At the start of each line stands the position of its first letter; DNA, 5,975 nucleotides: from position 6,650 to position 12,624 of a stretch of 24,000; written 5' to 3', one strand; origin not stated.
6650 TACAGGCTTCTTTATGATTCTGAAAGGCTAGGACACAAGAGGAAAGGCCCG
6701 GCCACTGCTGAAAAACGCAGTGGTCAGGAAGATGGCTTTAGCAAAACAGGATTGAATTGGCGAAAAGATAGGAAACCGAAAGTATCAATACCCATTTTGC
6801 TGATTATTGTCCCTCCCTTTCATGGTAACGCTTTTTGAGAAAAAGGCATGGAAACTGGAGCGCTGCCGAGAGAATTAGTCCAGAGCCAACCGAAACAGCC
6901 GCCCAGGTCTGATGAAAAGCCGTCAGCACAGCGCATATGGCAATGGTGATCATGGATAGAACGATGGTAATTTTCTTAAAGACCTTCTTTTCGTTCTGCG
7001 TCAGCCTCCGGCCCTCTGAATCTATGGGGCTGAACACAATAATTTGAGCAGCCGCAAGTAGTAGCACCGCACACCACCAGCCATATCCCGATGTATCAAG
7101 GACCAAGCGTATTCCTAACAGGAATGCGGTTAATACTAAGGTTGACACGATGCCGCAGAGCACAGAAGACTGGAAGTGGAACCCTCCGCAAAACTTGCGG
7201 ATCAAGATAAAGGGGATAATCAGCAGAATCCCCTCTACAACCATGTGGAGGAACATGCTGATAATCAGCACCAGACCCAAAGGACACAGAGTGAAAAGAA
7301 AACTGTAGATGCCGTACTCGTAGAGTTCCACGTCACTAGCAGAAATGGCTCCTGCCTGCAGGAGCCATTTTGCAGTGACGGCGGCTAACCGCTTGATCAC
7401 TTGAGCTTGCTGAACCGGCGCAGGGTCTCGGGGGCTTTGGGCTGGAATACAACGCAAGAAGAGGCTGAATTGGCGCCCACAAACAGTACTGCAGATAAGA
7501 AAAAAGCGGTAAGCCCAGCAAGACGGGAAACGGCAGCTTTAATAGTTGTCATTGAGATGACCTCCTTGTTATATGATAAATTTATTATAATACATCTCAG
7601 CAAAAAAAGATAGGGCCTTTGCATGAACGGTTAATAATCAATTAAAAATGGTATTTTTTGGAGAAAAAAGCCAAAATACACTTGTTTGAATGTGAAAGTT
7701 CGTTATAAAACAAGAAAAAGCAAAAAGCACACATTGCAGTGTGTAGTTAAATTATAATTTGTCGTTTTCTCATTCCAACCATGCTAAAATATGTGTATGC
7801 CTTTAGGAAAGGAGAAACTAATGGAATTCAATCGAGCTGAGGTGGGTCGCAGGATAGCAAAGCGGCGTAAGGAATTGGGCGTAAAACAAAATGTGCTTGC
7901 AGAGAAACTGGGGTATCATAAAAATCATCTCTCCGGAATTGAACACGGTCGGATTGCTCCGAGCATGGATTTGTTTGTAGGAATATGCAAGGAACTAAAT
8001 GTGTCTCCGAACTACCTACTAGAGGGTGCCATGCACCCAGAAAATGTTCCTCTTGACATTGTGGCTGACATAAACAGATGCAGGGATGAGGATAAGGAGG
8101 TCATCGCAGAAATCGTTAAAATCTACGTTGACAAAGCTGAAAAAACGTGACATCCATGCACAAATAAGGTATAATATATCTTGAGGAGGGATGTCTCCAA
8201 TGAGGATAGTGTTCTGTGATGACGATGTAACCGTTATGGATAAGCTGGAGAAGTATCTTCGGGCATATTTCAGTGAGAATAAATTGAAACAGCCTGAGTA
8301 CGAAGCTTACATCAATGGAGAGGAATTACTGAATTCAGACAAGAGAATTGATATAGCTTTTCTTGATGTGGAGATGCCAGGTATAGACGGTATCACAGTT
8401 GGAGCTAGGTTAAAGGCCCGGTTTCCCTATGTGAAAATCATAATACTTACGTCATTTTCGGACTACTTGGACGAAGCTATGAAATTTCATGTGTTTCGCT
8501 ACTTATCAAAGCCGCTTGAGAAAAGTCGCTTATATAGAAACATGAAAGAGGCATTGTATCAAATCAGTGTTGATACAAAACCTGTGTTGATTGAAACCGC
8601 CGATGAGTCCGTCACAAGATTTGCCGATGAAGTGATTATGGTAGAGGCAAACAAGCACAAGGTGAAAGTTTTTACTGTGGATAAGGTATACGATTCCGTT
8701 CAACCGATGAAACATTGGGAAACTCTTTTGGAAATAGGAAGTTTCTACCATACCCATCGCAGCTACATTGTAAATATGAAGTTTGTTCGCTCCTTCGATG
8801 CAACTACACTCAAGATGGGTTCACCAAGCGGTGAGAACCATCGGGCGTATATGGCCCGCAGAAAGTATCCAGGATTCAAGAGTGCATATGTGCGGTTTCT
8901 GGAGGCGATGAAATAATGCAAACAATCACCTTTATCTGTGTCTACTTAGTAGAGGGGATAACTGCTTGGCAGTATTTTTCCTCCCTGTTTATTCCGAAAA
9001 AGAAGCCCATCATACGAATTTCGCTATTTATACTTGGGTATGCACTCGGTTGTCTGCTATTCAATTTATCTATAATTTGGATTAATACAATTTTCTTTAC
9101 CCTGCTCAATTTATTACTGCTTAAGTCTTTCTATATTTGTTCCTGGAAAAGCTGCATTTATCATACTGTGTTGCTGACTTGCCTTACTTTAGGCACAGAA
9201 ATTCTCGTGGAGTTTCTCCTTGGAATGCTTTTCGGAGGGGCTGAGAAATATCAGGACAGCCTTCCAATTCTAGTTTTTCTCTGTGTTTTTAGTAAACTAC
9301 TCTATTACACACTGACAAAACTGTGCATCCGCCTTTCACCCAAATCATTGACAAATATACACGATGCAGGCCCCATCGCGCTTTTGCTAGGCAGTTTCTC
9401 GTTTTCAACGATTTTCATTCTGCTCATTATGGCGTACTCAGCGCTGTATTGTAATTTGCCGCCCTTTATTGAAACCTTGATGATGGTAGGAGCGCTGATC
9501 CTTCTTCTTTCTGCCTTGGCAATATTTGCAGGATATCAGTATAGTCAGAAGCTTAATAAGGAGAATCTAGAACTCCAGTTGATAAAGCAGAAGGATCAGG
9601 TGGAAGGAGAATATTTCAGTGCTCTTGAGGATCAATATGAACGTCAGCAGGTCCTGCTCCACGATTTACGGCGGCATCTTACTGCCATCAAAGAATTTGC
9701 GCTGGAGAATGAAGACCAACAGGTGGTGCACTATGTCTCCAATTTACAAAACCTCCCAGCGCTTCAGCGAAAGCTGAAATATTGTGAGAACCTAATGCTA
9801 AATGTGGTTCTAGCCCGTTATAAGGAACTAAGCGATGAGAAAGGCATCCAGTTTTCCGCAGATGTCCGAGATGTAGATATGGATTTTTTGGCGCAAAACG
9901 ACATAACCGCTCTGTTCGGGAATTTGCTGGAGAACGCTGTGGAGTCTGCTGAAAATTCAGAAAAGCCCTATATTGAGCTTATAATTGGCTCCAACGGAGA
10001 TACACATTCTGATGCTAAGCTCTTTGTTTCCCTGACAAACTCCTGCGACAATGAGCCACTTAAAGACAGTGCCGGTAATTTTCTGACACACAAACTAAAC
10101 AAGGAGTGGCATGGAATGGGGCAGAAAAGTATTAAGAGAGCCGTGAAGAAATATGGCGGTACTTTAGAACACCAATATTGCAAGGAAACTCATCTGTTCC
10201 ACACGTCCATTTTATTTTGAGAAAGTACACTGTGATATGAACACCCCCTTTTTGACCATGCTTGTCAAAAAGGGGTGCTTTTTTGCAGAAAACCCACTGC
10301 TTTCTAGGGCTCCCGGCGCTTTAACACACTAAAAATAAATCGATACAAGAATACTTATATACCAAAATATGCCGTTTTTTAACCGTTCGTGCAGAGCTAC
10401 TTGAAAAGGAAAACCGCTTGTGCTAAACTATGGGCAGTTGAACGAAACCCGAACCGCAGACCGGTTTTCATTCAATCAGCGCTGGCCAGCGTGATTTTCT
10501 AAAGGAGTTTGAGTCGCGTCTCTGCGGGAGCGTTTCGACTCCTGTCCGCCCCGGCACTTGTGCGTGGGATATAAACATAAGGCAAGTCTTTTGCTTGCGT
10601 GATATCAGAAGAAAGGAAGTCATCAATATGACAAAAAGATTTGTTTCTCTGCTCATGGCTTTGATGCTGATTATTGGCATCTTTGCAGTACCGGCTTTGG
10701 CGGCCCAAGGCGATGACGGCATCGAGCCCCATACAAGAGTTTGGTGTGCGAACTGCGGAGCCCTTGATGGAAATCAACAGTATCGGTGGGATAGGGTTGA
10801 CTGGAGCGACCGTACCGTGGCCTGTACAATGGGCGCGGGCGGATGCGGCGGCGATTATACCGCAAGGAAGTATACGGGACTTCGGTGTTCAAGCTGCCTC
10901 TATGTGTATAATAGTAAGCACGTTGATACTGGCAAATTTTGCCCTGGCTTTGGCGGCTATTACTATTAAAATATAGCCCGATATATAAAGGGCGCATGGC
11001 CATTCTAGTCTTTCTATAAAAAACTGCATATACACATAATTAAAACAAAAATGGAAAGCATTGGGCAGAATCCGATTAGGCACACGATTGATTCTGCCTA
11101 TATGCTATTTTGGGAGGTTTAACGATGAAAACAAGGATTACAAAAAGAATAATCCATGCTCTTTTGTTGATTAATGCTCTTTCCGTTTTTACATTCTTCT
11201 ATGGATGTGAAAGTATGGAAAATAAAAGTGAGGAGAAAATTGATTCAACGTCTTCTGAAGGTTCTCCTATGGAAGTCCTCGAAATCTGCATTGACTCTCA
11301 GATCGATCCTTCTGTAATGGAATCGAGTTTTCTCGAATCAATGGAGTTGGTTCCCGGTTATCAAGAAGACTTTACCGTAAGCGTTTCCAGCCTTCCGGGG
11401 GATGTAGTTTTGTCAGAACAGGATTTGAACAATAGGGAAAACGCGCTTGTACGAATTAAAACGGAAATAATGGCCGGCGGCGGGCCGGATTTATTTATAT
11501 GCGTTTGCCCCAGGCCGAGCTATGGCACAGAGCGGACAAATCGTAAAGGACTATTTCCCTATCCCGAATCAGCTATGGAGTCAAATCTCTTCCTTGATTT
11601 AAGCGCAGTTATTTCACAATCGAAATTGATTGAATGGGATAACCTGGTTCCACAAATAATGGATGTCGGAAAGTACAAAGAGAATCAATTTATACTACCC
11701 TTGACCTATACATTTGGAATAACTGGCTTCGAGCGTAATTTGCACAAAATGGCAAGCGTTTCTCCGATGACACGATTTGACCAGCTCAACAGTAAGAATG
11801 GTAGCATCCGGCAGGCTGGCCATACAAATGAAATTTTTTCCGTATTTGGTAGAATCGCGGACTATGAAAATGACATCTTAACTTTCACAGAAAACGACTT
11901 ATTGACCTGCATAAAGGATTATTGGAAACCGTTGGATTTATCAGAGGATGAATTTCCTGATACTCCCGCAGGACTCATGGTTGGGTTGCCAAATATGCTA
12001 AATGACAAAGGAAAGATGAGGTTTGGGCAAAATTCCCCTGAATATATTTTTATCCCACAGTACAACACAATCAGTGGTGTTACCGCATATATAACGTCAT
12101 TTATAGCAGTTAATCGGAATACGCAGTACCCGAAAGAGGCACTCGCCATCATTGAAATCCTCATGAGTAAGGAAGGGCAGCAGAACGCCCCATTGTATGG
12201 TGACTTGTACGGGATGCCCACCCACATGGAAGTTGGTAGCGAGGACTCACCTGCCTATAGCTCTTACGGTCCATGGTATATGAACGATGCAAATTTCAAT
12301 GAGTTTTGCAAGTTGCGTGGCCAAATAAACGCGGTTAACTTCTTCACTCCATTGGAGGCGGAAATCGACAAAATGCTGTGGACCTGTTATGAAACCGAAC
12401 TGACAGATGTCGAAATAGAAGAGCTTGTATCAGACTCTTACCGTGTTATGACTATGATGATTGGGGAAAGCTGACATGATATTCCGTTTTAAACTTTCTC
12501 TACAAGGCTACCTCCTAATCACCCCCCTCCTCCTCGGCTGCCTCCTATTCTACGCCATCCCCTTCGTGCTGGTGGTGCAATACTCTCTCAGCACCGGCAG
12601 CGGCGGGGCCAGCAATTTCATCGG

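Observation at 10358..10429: The same LytTR-box promoter architecture upstream of agrD and of the Cys-rich secreted protein suggests the latter is the output gene of the quorum-sensing circuit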

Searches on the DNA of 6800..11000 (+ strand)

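Call 80: search_dna_similar(query=window:6800-11000:+, collection=plasmids, mode=near, max_rows=5)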
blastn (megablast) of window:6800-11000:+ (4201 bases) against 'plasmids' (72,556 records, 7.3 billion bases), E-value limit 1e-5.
No match.

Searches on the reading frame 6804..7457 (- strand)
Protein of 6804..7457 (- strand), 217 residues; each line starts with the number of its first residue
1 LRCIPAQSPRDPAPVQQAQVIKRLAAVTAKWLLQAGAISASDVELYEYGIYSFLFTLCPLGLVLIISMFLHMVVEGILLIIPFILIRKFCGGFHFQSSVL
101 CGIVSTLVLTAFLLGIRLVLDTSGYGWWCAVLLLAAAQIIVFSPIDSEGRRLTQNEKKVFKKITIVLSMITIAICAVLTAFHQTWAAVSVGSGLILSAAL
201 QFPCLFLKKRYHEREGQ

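Call 3: search_protein_families(library=pfam, proteins=[window:6804-7457:-], max_evalue=0.01)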
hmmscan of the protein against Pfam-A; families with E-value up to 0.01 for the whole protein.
window:6804-7457:- (217 aa): 1 family
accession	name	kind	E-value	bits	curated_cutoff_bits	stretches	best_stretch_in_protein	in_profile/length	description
PF04647.20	AgrB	-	3.7e-31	108.4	23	1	29-203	5-183/185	Accessory gene regulator B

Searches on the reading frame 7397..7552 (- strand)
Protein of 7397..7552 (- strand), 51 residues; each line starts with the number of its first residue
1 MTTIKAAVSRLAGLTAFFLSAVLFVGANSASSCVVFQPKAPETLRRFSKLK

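Call 3: search_protein_families(library=pfam, proteins=[window:7397-7552:-], max_evalue=0.01)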
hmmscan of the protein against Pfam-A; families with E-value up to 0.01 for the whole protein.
window:7397-7552:- (51 aa): 0 families

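Call 31: search_protein_families(library=ncbifam, proteins=[window:7397-7552:-], max_evalue=0.1)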
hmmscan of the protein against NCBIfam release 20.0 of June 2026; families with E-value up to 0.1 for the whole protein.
window:7397-7552:- (51 aa): 2 families
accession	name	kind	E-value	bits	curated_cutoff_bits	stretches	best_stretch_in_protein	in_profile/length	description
TIGR04223.1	quorum_AgrD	subfamily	3.7e-07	30.2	19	1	10-45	2-37/38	AgrD family cyclic lactone autoinducer peptide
TIGR03062.1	pip_yhgE_Cterm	subfamily_domain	0.034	13.7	102.2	1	12-36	23-47/208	YhgE/Pip family protein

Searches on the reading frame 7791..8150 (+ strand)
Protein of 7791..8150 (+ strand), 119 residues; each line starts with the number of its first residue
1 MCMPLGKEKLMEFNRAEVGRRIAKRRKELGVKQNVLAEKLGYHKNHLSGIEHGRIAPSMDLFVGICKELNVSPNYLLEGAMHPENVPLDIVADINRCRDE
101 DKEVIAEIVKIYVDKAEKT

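Call 3: search_protein_families(library=pfam, proteins=[window:7791-8150:+], max_evalue=0.01)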
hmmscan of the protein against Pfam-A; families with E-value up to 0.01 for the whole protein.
window:7791-8150:+ (119 aa): 4 families
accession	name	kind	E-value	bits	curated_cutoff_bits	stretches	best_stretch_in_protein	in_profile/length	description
PF01381.28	HTH_3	-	1.7e-12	47.6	23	1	22-76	1-55/55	Helix-turn-helix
PF12844.13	HTH_19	-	6e-10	39.3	30.2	1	19-80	1-62/64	Helix-turn-helix domain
PF13560.12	HTH_31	-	5e-09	36.8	27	1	17-73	1-58/64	Helix-turn-helix domain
PF13443.12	HTH_26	-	0.00024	21.7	22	1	21-77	1-58/63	Cro/C1-type HTH DNA-binding domain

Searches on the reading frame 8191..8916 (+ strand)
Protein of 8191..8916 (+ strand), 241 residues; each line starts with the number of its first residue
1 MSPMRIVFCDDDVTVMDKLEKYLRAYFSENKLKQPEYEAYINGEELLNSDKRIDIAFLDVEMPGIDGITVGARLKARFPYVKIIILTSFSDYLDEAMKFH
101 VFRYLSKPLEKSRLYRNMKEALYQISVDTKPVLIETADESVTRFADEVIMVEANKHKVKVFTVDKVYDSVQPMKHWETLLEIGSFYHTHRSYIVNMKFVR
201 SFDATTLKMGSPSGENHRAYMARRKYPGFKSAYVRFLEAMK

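Call 3: search_protein_families(library=pfam, proteins=[window:8191-8916:+], max_evalue=0.01)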
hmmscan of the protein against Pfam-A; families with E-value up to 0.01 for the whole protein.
window:8191-8916:+ (241 aa): 2 families
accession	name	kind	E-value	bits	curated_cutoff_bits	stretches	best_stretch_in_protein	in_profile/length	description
PF00072.30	Response_reg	-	2.4e-16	60.3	30.2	1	6-116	1-108/111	Response regulator receiver domain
PF04397.21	LytTR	-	6.8e-14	52.3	22.6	1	145-231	8-95/98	LytTr DNA-binding domain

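Call 31: search_protein_families(library=ncbifam, proteins=[window:8191-8916:+], max_evalue=0.1)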
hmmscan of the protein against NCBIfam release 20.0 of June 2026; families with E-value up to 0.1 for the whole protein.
window:8191-8916:+ (241 aa): 74 families (the best 25 are shown)
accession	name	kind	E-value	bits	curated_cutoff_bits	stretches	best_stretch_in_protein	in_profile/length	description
NF008677.0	PRK11697.1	equivalog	5.7e-13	48.8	246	1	5-201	3-202/238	two-component system response regulator BtsR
NF010684.1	PRK14084.1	equivalog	2.7e-12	47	375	2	134-203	152-221/254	response regulator transcription factor LytR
NF008034.0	PRK10766.1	equivalog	8.9e-11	41.7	275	1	4-155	3-150/231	two-component system response regulator TorR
NF006900.1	PRK09390.1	equivalog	2.4e-09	37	255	1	6-129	7-127/203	response regulator FixJ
NF007005.1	PRK09468.1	equivalog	1.3e-08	34.5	331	1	4-133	4-129/237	osmolarity response regulator transcription factor OmpR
NF053512.1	nitric_RR_NosR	exception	1.3e-08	34.4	400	1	6-126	1-119/422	response regulator c-di-GMP phosphodiesterase, NosR family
NF007689.0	PRK10365.1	equivalog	1.3e-08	34.1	760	1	5-125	7-124/441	sigma-54-dependent response regulator transcription factor ZraR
NF011695.0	PRK15115.1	equivalog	2.2e-08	33.3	763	1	4-129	7-129/445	two-component system response regulator GlrR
NF051850.1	RespRegRprY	equivalog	4.7e-08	32.7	370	1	4-122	5-120/234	response regulator transcription factor RprY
NF052313.1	T9SS_RR_PorX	equivalog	5.6e-08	32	300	1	33-129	23-123/513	T9SS response regulator signal transducer PorX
TIGR01818.1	ntrC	equivalog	7.3e-08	31.6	558.6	1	9-114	4-106/463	nitrogen regulation protein NR(I)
NF008176.1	PRK10923.1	equivalog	7.9e-08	31.3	620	1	9-115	9-112/469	nitrogen regulation protein NR(I)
NF033117.2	vanR_ACDEGLN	exception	1e-07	31.8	350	1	6-161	1-148/226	VanR-ABDEGLN family response regulator transcription factor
NF007135.0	PRK09581.1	equivalog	2.3e-07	30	474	1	42-165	34-163/457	PleD family two-component system response regulator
NF000404.1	vanR-D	exception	2.4e-07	30.5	500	1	7-162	6-154/232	vancomycin resistance response regulator transcription factor VanR-D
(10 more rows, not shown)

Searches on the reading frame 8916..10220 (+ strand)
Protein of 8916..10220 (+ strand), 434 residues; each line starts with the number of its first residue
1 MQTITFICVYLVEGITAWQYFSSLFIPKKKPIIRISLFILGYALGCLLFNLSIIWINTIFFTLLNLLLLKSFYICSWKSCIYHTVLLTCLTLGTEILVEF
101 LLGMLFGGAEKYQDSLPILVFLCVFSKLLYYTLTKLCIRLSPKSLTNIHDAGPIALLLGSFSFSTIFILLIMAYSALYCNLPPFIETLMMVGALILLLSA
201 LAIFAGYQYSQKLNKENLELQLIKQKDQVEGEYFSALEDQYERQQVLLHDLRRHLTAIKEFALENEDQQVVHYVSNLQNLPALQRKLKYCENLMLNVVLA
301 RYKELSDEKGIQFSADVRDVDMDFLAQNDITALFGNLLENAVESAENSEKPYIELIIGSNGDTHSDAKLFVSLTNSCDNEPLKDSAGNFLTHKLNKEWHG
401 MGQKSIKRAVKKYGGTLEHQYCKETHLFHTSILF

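Call 3: search_protein_families(library=pfam, proteins=[window:8916-10220:+], max_evalue=0.01)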
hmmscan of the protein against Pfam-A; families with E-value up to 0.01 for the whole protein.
window:8916-10220:+ (434 aa): 1 family
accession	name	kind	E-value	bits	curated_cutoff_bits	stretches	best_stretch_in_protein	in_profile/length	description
PF14501.12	HATPase_c_5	-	8.1e-17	61.5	22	1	326-433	2-100/102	GHKL domain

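Call 31: search_protein_families(library=ncbifam, proteins=[window:8916-10220:+], max_evalue=0.1)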
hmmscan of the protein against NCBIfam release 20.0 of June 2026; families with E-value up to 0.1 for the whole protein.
window:8916-10220:+ (434 aa): 4 families
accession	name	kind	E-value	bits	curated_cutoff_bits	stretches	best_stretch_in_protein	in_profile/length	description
NF007837.0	PRK10549.1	equivalog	0.018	13.8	603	1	292-347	315-370/466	envelope stress sensor histidine kinase BaeS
NF008077.0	PRK10815.1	equivalog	0.04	12.6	497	1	277-342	329-393/488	two-component system sensor histidine kinase PhoQ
NF038363.1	SecM_small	equivalog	0.05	14.5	45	0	196-276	14-93/103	secA translation cis-regulator SecM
TIGR02966.1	phoR_proteo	equivalog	0.074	12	334.2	0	292-349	192-249/333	phosphate regulon sensor histidine kinase PhoR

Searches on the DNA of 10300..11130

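Call 40: search_rna_families(source=window, start=10300, end=11130, threshold=evalue, max_evalue=1)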
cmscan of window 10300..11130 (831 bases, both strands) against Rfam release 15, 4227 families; matches with E-value up to 1: 0.
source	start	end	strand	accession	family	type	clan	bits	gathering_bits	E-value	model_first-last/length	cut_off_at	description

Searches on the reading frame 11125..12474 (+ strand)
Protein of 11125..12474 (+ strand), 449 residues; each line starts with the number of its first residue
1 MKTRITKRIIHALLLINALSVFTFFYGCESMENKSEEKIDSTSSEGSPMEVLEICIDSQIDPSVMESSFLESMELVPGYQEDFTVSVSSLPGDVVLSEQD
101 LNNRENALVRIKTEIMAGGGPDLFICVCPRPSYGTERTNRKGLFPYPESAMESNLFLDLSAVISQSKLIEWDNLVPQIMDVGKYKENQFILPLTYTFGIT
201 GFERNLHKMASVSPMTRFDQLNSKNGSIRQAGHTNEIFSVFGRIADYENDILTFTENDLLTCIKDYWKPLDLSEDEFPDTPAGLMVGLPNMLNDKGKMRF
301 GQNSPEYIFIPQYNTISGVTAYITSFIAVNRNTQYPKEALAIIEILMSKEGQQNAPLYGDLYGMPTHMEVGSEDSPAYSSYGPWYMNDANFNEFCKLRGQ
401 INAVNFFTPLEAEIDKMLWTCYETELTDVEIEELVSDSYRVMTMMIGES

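Call 3: search_protein_families(library=pfam, proteins=[window:11125-12474:+], max_evalue=0.01)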
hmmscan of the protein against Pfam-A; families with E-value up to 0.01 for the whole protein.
window:11125-12474:+ (449 aa): 0 families

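Call 30: search_solved_structures(query=window:11125-12474:+, max_evalue=1)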
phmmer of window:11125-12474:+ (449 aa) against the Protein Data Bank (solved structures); distinct sequences matched with E-value up to 1: 14.
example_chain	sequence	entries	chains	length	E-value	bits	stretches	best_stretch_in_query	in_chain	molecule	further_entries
7x0o_A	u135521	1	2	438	5.6e-08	35.3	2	94-199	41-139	CbpC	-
7oyv_A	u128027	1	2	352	0.23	13.6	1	150-212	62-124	Putrescine-binding periplasmic protein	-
1a99_A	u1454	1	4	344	0.28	13.3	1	150-212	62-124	PUTRESCINE-BINDING PROTEIN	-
7oyu_A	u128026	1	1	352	0.28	13.3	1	150-212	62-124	Putrescine-binding periplasmic protein PotF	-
7oyx_A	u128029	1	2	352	0.28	13.3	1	150-212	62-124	Putrescine-binding periplasmic protein PotF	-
7oys_A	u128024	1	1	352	0.28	13.3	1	150-212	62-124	Putrescine-binding periplasmic protein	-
8at0_A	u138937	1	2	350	0.28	13.3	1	150-212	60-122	Putrescine-binding periplasmic protein PotF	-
6ye0_B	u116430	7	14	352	0.29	13.2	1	150-212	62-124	Putrescine-binding periplasmic protein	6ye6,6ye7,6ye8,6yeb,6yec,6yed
7oyt_A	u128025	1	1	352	0.47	12.5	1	153-212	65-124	Putrescine-binding periplasmic protein PotF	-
7oyw_A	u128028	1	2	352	0.47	12.5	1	153-212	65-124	Putrescine-binding periplasmic protein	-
8asz_A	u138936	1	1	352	0.5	12.5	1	155-212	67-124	Putrescine-binding periplasmic protein PotF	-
7oyz_A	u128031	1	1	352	0.5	12.4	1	155-212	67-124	Putrescine-binding periplasmic protein PotF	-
7oyy_A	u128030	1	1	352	0.5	12.4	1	155-212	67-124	Putrescine-binding periplasmic protein PotF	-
4ry1_A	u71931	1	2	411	0.64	12.1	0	307-366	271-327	Periplasmic solute binding protein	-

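Call 31: search_protein_families(library=ncbifam, proteins=[window:11125-12474:+], max_evalue=0.1)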
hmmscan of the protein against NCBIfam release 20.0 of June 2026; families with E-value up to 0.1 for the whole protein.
window:11125-12474:+ (449 aa): 0 families

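Call 73: search_solved_structures(query=A7, max_evalue=0.01)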
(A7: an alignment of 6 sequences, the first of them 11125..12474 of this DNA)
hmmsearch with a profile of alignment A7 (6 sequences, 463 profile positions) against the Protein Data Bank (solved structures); distinct sequences matched with E-value up to 0.01: 1.
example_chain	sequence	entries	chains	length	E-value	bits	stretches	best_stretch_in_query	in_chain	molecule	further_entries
7x0o_A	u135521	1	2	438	4.4e-18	68.7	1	86-385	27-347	CbpC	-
